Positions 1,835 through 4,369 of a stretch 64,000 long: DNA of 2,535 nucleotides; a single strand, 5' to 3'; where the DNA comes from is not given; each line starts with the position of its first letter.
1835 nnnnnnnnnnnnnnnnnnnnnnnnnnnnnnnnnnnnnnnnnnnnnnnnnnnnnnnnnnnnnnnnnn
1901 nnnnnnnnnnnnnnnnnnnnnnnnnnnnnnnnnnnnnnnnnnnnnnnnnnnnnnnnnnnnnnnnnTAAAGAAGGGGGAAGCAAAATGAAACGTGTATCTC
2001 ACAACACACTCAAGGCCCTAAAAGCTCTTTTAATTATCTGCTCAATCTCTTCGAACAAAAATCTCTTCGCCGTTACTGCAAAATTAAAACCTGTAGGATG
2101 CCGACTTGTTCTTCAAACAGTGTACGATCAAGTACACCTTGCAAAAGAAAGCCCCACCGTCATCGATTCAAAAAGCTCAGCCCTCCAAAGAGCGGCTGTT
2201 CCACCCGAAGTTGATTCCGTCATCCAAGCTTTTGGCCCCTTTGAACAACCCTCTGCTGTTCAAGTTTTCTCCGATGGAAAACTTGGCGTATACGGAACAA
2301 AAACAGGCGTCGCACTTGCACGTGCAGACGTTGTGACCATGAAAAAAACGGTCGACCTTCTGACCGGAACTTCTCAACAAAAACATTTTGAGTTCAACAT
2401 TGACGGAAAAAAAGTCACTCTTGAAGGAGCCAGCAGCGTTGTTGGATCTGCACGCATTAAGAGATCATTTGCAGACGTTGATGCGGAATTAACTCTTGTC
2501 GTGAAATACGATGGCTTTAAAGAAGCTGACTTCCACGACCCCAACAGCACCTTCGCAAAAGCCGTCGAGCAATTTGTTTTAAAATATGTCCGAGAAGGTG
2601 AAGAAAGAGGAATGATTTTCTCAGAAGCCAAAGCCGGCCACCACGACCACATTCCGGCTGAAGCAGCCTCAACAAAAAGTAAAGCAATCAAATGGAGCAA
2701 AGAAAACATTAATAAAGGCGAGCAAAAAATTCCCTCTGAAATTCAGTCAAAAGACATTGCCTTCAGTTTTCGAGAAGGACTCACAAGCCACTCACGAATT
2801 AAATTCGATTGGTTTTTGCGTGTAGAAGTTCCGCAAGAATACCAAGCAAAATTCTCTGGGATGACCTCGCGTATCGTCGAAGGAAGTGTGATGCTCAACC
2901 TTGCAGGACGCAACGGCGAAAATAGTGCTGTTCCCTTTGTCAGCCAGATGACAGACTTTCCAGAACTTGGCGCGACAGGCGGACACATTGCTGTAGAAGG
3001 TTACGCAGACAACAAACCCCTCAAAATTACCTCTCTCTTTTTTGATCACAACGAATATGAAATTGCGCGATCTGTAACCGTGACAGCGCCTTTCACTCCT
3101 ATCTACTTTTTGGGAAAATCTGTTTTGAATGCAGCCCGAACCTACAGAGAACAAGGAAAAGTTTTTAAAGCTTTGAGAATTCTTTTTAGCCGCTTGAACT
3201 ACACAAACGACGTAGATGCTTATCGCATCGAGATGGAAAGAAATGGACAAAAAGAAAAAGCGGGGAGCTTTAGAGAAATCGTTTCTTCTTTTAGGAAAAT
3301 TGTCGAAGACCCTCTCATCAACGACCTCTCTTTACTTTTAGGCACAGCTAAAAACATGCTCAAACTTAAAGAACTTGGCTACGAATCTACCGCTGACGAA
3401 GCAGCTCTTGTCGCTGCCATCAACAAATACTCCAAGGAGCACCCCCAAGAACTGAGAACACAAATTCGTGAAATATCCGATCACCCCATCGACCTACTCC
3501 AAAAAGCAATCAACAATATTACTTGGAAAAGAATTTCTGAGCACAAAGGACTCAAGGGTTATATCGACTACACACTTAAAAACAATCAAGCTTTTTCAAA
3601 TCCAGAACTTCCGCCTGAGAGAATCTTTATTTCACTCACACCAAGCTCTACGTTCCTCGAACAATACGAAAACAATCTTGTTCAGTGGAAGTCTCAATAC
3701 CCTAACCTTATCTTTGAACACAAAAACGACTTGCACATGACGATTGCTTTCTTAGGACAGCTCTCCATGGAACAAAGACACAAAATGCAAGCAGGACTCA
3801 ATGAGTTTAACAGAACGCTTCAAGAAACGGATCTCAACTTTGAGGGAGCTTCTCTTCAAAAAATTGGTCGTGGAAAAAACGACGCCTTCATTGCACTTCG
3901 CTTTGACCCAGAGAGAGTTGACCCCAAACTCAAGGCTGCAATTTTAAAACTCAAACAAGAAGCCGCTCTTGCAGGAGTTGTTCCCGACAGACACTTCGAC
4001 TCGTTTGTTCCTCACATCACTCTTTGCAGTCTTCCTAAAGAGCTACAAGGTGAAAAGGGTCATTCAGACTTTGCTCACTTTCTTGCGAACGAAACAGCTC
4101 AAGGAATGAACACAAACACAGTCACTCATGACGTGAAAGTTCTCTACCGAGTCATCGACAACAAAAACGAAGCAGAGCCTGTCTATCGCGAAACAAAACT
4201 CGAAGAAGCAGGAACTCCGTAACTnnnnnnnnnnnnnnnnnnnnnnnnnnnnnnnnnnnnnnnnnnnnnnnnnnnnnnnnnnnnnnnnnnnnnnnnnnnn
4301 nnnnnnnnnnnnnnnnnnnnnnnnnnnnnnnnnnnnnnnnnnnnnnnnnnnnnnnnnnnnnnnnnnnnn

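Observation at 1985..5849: Candidate RNA end-healing operon: 2H cyclic phosphodiesterase fusion + CysQ-type 3'-phosphatase + PNK-like 5'-kinase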

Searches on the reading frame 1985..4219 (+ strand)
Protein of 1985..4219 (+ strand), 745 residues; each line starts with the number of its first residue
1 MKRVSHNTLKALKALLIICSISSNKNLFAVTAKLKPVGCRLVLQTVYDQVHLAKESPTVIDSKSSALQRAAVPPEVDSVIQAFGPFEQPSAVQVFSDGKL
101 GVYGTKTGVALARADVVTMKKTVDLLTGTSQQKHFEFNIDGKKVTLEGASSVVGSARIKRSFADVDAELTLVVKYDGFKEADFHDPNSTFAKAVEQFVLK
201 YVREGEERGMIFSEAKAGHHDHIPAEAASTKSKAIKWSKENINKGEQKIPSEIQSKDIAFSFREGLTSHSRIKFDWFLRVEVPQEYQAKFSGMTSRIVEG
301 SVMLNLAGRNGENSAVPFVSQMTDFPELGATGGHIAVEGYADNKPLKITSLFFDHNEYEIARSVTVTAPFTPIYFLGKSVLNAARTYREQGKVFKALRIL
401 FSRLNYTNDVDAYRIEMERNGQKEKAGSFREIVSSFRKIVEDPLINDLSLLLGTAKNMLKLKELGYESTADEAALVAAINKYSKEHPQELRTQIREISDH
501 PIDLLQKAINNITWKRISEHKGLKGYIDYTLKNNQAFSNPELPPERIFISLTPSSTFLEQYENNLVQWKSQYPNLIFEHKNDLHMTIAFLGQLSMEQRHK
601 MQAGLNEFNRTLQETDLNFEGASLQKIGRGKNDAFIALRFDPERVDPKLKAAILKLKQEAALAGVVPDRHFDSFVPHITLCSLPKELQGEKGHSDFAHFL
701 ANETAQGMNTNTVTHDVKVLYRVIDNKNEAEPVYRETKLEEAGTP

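Call 3: search_protein_families(library=pfam, proteins=[window:1985-4219:+], max_evalue=1)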
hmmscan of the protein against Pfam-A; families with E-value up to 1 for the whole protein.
window:1985-4219:+ (745 aa): 3 families
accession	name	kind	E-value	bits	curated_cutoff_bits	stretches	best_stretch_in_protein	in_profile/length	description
PF02834.22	LigT_PEase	-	1.2e-06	29.1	23.3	1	560-624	6-76/87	LigT like Phosphoesterase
PF10469.15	AKAP7_NLS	-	0.029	14.7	24.4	1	559-701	19-170/208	AKAP7 2'5' RNA ligase-like domain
PF13563.12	2_5_RNA_ligase2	-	0.2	12.2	27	1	581-688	24-121/152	2'-5' RNA ligase superfamily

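Call 4: search_protein_families(library=ncbifam, proteins=[window:1985-4219:+], max_evalue=1)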
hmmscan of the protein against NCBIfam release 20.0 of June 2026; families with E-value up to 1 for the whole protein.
window:1985-4219:+ (745 aa): 3 families
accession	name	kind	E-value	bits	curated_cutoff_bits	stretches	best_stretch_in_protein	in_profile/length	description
TIGR02258.1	2_5_ligase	equivalog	1.7e-08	34.5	65.7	1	546-702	2-147/180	RNA 2',3'-cyclic phosphodiesterase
NF011704.0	PRK15124.1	equivalog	0.12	12.4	184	1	580-603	39-62/176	RNA 2',3'-cyclic phosphodiesterase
NF004521.0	PRK05866.1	equivalog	0.14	11.3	368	1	131-174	30-72/294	SDR family oxidoreductase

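Call 6: search_solved_structures(query=window:1985-4219:+, max_evalue=10, show_alignments=2)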
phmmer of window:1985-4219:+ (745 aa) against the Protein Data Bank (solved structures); distinct sequences matched with E-value up to 10: 0.

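Call 9: find_homologous_proteins(query=window:1985-4219:+, max_evalue=0.001)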
Query window:1985-4219:+ (745 aa): 6 proteins with E <= 0.001 among 8000 candidates.
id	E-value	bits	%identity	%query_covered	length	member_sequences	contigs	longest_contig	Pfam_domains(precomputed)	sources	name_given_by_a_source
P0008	0.0e+0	1592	95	100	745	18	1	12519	PF02834.23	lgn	-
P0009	0.0e+0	1459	88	100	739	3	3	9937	PF02834.23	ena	-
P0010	0.0e+0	1455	87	100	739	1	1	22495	PF02834.23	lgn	-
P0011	0.0e+0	1445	86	100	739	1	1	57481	PF02834.23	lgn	-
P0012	8.4e-248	843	52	99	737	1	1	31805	PF02834.23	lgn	-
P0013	2.2e-243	828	52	97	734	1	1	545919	PF02834.23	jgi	-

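Call 11: find_encoding_contigs(protein=P0013, flank=10000, max_places=3)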
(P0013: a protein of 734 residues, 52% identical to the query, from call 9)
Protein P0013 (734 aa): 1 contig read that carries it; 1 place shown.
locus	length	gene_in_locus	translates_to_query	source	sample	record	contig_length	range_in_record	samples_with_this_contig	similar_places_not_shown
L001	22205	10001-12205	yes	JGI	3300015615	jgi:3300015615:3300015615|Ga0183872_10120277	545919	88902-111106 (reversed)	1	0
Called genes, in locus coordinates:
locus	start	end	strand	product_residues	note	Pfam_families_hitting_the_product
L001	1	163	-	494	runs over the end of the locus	-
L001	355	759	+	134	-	-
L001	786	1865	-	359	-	PF01018:GTP1_OBG, PF01926:MMR_HSR1, PF02421:FeoB_N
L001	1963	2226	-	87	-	PF01016:Ribosomal_L27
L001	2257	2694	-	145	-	PF00829:Ribosomal_L21p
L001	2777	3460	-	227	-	-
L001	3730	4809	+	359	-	PF08486:SpoIID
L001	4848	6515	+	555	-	-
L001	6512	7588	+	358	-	PF02547:Queuosine_synth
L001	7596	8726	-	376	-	-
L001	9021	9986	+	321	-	PF12974:Phosphonate-bd, PF09084:NMT1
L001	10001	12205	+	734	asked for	PF02834:LigT_PEase (faint)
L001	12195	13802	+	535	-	PF00459:Inositol_P, PF13671:AAA_33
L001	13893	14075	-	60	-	-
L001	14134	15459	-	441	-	PF00919:UPF0004, PF04055:Radical_SAM, PF01938:TRAM (weak)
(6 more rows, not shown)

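Call 12: find_encoding_contigs(protein=P0012, flank=10000, max_places=3)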
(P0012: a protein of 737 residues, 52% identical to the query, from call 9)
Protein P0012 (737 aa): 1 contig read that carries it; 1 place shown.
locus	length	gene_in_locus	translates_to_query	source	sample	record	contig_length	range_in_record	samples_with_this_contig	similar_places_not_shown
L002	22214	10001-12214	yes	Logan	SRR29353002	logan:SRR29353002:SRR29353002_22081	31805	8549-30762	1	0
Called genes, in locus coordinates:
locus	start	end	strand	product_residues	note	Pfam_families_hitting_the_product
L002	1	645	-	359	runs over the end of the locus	PF01018:GTP1_OBG, PF01926:MMR_HSR1, PF02421:FeoB_N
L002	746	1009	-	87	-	PF01016:Ribosomal_L27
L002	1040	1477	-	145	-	PF00829:Ribosomal_L21p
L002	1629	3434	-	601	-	-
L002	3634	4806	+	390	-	PF08486:SpoIID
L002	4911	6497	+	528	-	-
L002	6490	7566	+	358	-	PF02547:Queuosine_synth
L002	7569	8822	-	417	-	-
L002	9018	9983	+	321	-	PF12974:Phosphonate-bd, PF09084:NMT1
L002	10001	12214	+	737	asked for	PF02834:LigT_PEase (faint)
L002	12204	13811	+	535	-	PF00459:Inositol_P, PF13671:AAA_33 (weak)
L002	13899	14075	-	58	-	-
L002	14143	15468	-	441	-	PF00919:UPF0004, PF04055:Radical_SAM, PF01938:TRAM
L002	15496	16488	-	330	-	PF01073:3Beta_HSD, PF01370:Epimerase, PF16363:GDP_Man_Dehyd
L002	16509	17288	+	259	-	PF01596:Methyltransf_3, PF13578:Methyltransf_24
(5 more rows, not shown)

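Call 37: predict_structure(alignment_id=A2)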
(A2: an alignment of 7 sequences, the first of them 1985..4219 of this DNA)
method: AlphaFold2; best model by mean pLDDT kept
length: 745 residues; sequences in the alignment: 7
mean_pLDDT: 59.6   pTM: 0.46
mean pLDDT of the five models: 59.6, 58.8, 57.6, 53.3, 51.3
residues with pLDDT >= 90: 1; 70-90: 268; 50-70: 248; < 50: 228
segments of 3 or more residues with pLDDT < 50: 1-14, 19-56, 82-89, 98-123, 129-131, 149-164, 220-222, 227-232, 312-377, 405-407, 535-545, 629-632, 722-745
pLDDT, mean of each block of 10 residues (from residue 1): 34 48 37 30 27 45 65 53 42 51 46 43 50 73 70 35 48 71 79 84 74 67 48 65 78 66 69 72 72 74 62 36 29 31 29 33 29 38 60 61 52 68 70 71 76 83 77 88 80 83 85 84 78 45 52 74 82 77 69 61 72 61 61 64 64 74 64 68 64 64 60 57 40 31 28
secondary structure, 60 per line:
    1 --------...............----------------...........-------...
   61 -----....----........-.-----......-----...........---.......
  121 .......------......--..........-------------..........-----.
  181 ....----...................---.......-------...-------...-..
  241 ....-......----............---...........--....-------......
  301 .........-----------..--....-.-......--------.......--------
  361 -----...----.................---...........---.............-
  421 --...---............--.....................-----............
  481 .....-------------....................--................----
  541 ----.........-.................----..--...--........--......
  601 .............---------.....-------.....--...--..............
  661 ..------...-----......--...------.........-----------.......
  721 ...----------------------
elements in order (helices of 4 or more, strands of 3 or more residues): H9-23 H40-50 E58-60 H66-69 H74-81 E89-94 E100-105 H106-110 H114-127 E134-139 E142-151 E165-174 H180-184 H189-207 E211-217 E235-237 H239-244 E246-251 E256-261 H262-267 E271-281 H284-287 E295-309 E332-337 E346-352 E366-368 H373-389 H393-403 H407-419 H429-440 H443-463 H469-485 H499-518 H521-536 E545-553 H555-571 E585-592 H595-613 E623-627 E635-639 H647-662 E677-682 H694-702 E714-723

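Call 59: fold_search(model_id=the predicted structure, library=pdb)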
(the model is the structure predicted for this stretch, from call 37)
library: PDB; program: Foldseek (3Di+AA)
matches with E <= 10: 275; with E <= 0.001: 19
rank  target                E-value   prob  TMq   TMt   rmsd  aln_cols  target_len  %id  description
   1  5ldm_A                2.3e-05  1.00  0.13  0.45   6.8       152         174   20  Crystal structure of E.coli LigT complexed with 2'-AMP (released 2017-01-18)
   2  5ldo_D                6.2e-05  1.00  0.12  0.44   7.5       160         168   20  Crystal structure of E.coli LigT complexed with 3'-AMP (released 2017-01-18)
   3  5ldi_D                8.3e-05  1.00  0.14  0.50   4.5       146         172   20  Crystal structure of E.coli LigT in apo form (released 2017-01-18)
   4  4qak_B                9.2e-05  1.00  0.13  0.45   7.1       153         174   20  Crystal structure of phosphoesterase (released 2014-10-22)
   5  5ldi_B                9.6e-05  1.00  0.12  0.43   7.3       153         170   22  Crystal structure of E.coli LigT in apo form (released 2017-01-18)
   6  5ldm_B                1.1e-04  1.00  0.12  0.44   7.1       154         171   21  Crystal structure of E.coli LigT complexed with 2'-AMP (released 2017-01-18)
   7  5ldk_B                1.2e-04  1.00  0.13  0.46   6.1       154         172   20  Crystal structure of E.coli LigT complexed with ATP (released 2017-01-18)
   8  5ldp_B                1.3e-04  1.00  0.13  0.46   4.8       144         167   20  Crystal structure of E.coli LigT complexed with ATP (released 2017-01-18)
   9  5ldj_D                1.4e-04  1.00  0.11  0.42   7.8       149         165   19  Crystal structure of E.coli LigT complexed with phosphate (released 2017-01-18)
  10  4qak_A                1.6e-04  1.00  0.14  0.47   4.6       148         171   21  Crystal structure of phosphoesterase (released 2014-10-22)
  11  5ldi_A                1.9e-04  1.00  0.14  0.47   4.8       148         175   22  Crystal structure of E.coli LigT in apo form (released 2017-01-18)
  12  5ldq_B                5.1e-04  1.00  0.13  0.47   4.8       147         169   20  Crystal structure of E.coli LigT complexed with NADP+ (released 2017-01-18)
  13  5jj2                  5.6e-04  1.00  0.15  0.44   9.0       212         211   15  Crystal structure of the central domain of human AKAP18 gamma/delta in complex with malonate (released 2016-08-03)
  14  3j4q_A                5.9e-04  1.00  0.16  0.41   8.4       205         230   15  Pseudo-atomic model of the AKAP18-PKA complex in a bent conformation derived from electron microscopy (released 2013-11-13)
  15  5ldj_C                6.8e-04  1.00  0.13  0.47   4.6       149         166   21  Crystal structure of E.coli LigT complexed with phosphate (released 2017-01-18)
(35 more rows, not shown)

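Call 91: search_protein_families(library=padloc, proteins=[window:1985-4219:+], max_evalue=0.01)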
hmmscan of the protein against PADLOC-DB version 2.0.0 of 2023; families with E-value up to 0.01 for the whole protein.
window:1985-4219:+ (745 aa): 0 families

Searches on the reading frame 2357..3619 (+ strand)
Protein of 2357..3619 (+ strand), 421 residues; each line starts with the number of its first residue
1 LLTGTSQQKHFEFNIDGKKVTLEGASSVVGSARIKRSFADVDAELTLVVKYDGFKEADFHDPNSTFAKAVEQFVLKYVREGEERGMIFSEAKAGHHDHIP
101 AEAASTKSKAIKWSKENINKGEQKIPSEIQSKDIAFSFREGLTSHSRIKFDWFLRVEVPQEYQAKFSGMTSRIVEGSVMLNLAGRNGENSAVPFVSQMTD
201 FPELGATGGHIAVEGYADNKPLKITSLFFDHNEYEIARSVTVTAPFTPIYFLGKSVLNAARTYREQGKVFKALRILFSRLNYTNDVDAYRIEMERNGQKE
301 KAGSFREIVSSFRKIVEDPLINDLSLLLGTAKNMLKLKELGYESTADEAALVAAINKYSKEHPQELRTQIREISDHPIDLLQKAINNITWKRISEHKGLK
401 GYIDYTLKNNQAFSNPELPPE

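Call 84: search_solved_structures(query=A6, max_evalue=10, show_alignments=4)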
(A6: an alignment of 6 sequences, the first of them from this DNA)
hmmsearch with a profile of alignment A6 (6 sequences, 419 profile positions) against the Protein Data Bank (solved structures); distinct sequences matched with E-value up to 10: 0.

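Call 85: search_protein_families(library=pfam, alignment_id=A6, max_evalue=10)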
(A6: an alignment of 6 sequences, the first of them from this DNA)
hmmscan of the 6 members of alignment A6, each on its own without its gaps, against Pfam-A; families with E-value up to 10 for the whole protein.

A. member 1, seq(421 aa): 0 families

B. families by the number of members that match (of 6 scanned): 2 families
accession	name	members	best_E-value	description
PF11008.14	DUF2846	1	0.039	Protein of unknown function (DUF2846)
PF16762.11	RHH_6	1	0.33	Ribbon-helix-helix domain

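Call 98: search_dna_similar(query=window:2357-3619:+, collection=plasmids, mode=protein, max_evalue=0.01, max_rows=10)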
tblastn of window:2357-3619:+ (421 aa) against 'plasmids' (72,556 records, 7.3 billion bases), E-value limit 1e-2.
No match.
